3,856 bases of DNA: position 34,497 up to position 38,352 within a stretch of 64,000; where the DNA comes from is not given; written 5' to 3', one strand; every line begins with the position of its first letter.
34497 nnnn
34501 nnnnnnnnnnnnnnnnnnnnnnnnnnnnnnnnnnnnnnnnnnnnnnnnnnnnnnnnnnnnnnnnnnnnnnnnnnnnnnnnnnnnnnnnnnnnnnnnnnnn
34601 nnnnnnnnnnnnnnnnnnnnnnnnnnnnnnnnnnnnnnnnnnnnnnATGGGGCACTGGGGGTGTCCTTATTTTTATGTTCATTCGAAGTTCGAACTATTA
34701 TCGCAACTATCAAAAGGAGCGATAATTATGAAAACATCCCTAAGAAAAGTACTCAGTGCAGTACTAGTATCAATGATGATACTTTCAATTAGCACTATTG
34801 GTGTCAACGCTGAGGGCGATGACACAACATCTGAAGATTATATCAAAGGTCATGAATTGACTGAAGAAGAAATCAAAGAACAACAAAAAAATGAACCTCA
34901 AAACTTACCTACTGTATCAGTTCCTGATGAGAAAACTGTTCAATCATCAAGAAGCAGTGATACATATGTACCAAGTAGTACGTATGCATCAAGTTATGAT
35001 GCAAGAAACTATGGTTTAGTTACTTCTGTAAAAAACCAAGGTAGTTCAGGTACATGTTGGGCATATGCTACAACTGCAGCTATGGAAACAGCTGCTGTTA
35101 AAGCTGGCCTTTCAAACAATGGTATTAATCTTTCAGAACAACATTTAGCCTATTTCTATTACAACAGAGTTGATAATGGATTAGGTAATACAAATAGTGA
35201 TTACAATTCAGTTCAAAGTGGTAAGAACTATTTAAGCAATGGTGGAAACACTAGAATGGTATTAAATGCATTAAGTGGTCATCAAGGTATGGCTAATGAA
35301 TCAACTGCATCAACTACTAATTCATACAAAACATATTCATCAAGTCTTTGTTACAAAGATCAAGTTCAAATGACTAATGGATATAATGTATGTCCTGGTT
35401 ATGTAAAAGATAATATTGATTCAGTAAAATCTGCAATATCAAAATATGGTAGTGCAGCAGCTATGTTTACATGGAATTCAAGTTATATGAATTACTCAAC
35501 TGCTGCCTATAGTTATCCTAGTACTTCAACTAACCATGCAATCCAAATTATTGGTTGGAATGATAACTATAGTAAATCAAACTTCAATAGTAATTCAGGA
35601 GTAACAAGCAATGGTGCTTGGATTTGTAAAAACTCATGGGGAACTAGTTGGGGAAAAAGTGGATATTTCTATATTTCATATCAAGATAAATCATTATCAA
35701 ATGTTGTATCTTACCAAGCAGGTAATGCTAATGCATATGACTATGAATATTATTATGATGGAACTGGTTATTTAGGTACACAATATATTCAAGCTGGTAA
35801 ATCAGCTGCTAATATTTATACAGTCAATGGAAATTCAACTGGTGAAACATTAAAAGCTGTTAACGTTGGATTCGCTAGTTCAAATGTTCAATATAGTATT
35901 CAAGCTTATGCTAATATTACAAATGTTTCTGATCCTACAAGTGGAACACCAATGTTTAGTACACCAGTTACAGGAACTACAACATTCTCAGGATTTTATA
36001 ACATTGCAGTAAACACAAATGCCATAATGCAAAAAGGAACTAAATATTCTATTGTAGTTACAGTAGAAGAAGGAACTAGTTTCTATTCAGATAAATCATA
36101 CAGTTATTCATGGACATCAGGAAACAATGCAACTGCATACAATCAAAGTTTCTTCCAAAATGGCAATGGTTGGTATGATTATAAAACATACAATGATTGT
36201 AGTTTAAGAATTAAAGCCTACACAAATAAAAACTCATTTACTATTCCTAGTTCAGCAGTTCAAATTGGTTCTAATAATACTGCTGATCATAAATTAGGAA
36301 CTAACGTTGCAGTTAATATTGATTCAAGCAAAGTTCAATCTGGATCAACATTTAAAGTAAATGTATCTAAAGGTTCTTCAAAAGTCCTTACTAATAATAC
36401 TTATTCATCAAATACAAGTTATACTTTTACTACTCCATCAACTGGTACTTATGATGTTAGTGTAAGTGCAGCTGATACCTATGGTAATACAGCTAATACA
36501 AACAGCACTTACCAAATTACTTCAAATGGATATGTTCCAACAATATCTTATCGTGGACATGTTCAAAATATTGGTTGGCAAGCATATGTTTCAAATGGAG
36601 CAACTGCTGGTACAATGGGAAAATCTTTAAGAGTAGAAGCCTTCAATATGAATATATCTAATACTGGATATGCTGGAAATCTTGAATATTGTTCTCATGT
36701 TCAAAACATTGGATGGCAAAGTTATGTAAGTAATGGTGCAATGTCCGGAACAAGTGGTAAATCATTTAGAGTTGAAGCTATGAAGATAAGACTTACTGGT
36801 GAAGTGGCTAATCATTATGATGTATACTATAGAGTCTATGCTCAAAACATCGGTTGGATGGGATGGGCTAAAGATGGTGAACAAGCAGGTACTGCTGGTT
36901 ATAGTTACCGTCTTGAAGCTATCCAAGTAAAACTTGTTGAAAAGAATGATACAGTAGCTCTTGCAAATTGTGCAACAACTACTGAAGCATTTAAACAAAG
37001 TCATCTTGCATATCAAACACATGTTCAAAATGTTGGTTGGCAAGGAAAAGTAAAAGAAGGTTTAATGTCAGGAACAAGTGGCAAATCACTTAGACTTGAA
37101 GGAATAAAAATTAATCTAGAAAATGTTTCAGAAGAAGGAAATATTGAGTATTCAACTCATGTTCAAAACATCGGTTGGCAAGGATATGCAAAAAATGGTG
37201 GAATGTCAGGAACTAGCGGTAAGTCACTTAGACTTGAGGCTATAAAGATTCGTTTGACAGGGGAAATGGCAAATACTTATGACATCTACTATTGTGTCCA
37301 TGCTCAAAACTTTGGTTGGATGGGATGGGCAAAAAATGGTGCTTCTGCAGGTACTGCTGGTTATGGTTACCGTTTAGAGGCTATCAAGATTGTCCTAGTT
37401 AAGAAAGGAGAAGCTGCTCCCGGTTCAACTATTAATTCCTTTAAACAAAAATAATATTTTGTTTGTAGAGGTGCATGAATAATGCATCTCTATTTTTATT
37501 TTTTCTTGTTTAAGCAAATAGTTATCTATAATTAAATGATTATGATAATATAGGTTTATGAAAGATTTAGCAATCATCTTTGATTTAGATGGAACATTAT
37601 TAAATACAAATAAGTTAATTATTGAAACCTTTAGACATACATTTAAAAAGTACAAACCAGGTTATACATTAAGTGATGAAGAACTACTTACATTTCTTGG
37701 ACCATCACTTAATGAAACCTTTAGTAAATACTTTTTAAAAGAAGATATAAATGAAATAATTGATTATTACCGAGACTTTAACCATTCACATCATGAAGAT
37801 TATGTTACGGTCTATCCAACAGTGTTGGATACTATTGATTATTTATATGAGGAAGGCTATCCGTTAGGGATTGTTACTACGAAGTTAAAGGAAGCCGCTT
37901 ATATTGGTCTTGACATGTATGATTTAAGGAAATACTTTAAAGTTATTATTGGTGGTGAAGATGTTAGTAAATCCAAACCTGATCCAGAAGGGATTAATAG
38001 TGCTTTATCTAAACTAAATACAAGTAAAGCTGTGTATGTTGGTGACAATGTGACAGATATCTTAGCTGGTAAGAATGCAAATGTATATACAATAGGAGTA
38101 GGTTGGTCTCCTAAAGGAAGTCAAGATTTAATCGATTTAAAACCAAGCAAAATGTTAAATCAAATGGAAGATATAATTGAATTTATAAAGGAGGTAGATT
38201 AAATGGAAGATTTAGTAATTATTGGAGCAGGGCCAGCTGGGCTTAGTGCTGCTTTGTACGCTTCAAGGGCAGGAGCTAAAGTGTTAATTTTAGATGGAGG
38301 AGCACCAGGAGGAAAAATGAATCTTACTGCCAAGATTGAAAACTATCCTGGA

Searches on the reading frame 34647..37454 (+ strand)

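Call 58: search_protein_families(library=pfam, max_evalue=0.00001, proteins=[window:34647-37454:+])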
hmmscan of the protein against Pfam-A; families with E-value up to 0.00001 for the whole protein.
window:34647-37454:+ (935 aa): 3 families
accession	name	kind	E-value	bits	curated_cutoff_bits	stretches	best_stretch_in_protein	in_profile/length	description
PF07538.16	ChW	-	7.4e-107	349.3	22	6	838-872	1-35/35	Clostridial hydrophobic W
PF00112.29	Peptidase_C1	-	2.6e-23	83.7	20.7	1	115-348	3-207/220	Papain family cysteine protease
PF18560.7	Lectin_like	-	9.9e-16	58.8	27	1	368-526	2-156/156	Lectin like domain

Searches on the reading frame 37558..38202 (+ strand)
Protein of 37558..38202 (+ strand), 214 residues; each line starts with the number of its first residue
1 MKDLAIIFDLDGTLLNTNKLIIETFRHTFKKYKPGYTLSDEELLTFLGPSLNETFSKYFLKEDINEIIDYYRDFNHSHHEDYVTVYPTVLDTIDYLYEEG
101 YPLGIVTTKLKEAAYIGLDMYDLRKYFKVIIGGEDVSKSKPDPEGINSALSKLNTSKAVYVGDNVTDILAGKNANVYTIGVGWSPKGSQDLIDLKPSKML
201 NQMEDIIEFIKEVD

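Call 58: search_protein_families(library=pfam, max_evalue=0.00001, proteins=[window:37558-38202:+])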
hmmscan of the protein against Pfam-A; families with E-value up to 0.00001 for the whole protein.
window:37558-38202:+ (214 aa): 4 families
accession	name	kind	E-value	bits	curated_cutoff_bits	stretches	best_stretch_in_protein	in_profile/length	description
PF13419.12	HAD_2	-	3e-53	181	23.8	1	6-181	1-178/178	Haloacid dehalogenase-like hydrolase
PF00702.32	Hydrolase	-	5.2e-24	86.1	26.4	1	5-175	3-191/191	haloacid dehalogenase-like hydrolase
PF12710.13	HAD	-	2.3e-06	28.6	27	1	6-168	1-185/189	haloacid dehalogenase-like hydrolase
PF13242.12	Hydrolase_like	-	3.6e-06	27.2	22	1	139-182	3-49/75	HAD-hyrolase-like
